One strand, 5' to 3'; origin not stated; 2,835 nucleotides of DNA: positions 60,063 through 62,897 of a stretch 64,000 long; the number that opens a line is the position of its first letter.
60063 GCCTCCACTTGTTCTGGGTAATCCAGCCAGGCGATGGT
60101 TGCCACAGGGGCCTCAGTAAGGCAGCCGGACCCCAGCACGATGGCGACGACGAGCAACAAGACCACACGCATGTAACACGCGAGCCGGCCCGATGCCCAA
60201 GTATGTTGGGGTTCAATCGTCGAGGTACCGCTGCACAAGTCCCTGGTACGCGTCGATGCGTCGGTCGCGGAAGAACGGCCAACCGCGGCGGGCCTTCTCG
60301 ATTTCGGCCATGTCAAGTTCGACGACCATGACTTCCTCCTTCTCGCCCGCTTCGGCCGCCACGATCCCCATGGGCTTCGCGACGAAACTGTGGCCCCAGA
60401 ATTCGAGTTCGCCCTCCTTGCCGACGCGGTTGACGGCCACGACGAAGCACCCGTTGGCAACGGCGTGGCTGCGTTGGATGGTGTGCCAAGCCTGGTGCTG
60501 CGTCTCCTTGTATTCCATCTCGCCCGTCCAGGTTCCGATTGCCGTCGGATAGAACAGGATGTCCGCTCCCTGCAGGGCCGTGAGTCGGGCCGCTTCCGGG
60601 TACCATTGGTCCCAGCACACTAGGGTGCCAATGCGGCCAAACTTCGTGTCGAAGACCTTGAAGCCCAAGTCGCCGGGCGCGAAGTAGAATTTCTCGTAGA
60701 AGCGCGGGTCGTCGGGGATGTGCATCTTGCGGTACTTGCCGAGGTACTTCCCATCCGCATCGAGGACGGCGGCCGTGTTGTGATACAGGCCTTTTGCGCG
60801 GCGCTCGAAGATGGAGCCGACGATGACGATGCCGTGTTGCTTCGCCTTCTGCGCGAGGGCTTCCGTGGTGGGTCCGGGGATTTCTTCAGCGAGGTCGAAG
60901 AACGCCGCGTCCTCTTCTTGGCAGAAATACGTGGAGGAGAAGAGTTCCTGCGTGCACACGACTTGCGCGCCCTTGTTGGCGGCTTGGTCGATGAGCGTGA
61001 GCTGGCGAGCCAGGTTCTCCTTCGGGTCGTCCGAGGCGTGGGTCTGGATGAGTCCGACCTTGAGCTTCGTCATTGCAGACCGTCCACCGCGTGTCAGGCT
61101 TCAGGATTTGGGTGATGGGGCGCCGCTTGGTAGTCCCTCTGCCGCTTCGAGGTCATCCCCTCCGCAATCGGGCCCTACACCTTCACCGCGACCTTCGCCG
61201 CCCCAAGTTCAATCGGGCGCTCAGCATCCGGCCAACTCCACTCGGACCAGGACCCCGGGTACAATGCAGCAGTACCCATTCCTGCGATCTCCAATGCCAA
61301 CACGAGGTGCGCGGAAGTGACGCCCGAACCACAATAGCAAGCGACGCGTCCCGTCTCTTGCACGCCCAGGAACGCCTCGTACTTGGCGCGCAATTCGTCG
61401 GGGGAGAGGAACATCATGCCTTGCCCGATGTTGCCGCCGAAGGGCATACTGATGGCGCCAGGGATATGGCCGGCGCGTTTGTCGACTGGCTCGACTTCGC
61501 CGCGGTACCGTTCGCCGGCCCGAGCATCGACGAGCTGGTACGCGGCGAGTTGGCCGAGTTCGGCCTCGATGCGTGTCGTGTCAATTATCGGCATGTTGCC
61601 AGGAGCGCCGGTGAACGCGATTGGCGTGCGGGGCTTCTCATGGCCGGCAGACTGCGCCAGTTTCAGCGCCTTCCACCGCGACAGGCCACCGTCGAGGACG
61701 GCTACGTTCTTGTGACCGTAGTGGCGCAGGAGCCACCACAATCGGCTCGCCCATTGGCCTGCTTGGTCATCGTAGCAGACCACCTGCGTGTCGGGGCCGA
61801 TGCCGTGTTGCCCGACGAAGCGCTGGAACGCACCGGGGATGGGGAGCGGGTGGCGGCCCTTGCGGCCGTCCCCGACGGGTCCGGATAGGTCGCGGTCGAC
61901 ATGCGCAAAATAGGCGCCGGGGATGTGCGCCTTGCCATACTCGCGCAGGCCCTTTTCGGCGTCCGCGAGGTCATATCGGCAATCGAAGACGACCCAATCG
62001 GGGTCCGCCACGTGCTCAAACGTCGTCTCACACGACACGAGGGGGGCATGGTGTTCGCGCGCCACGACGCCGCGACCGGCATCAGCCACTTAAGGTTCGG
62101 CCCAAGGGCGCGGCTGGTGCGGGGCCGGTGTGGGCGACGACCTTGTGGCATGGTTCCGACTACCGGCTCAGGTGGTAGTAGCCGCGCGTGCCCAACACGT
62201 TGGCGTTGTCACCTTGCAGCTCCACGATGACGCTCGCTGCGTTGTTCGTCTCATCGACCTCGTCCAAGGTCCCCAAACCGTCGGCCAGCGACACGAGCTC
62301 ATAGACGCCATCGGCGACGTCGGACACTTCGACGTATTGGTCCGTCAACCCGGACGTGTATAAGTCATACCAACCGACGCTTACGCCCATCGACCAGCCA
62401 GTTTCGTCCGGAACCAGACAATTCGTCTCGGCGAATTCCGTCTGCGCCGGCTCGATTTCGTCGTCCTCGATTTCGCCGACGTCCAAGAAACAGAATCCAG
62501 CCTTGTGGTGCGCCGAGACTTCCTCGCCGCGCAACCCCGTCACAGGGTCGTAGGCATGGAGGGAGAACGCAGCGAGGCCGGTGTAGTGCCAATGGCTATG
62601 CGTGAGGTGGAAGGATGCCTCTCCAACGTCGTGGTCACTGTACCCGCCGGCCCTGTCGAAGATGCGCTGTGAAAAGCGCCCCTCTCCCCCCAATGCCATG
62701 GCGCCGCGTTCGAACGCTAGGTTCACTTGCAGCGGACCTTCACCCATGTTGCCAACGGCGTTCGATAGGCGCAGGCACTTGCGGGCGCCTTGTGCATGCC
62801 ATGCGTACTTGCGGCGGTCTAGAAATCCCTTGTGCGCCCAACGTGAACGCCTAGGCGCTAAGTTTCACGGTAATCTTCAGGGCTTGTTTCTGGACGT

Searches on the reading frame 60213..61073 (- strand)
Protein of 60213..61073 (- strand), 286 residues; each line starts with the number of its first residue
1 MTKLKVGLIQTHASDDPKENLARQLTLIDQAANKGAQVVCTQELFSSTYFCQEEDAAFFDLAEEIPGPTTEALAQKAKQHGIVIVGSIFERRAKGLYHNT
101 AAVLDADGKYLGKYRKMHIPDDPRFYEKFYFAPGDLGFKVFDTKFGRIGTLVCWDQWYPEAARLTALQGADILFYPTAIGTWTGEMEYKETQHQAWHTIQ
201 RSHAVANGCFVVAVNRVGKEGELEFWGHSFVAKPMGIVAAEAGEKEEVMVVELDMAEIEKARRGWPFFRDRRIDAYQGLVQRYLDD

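Call 58: search_protein_families(library=pfam, proteins=[window:60213-61073:-], max_evalue=0.001)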
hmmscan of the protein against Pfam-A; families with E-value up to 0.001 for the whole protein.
window:60213-61073:- (286 aa): 1 family
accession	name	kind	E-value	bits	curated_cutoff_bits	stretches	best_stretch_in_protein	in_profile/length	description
PF00795.27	CN_hydrolase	-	2.6e-71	240.4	23.2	1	5-263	1-256/256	Carbon-nitrogen hydrolase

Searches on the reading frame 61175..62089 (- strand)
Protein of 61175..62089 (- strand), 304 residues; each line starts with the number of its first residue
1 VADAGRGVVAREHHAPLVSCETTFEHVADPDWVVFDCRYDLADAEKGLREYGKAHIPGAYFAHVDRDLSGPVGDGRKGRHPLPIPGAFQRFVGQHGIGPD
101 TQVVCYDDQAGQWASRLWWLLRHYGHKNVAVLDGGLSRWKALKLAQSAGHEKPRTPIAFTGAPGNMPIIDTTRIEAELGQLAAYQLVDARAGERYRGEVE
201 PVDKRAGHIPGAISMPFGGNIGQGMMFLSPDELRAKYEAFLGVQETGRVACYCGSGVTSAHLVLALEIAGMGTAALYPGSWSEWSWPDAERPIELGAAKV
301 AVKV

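Call 58: search_protein_families(library=pfam, proteins=[window:61175-62089:-], max_evalue=0.001)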
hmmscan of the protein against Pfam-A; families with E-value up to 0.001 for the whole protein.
window:61175-62089:- (304 aa): 1 family
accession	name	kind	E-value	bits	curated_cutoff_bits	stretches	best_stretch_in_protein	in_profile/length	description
PF00581.25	Rhodanese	-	1.5e-28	99.7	22.2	2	26-141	8-101/102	Rhodanese-like domain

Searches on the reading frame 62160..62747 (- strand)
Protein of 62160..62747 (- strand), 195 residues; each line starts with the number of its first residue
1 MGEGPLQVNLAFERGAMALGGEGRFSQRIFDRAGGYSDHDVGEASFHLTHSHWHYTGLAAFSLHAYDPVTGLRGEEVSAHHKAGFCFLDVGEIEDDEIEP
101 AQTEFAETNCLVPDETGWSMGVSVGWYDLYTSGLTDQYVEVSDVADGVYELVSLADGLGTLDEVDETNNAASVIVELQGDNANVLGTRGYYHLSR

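Call 58: search_protein_families(library=pfam, proteins=[window:62160-62747:-], max_evalue=0.001)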
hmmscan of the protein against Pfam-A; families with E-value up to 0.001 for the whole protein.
window:62160-62747:- (195 aa): 1 family
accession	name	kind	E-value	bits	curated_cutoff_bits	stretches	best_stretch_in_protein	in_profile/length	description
PF01186.22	Lysyl_oxidase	-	7.7e-12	45.7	20.4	1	24-184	56-201/204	Lysyl oxidase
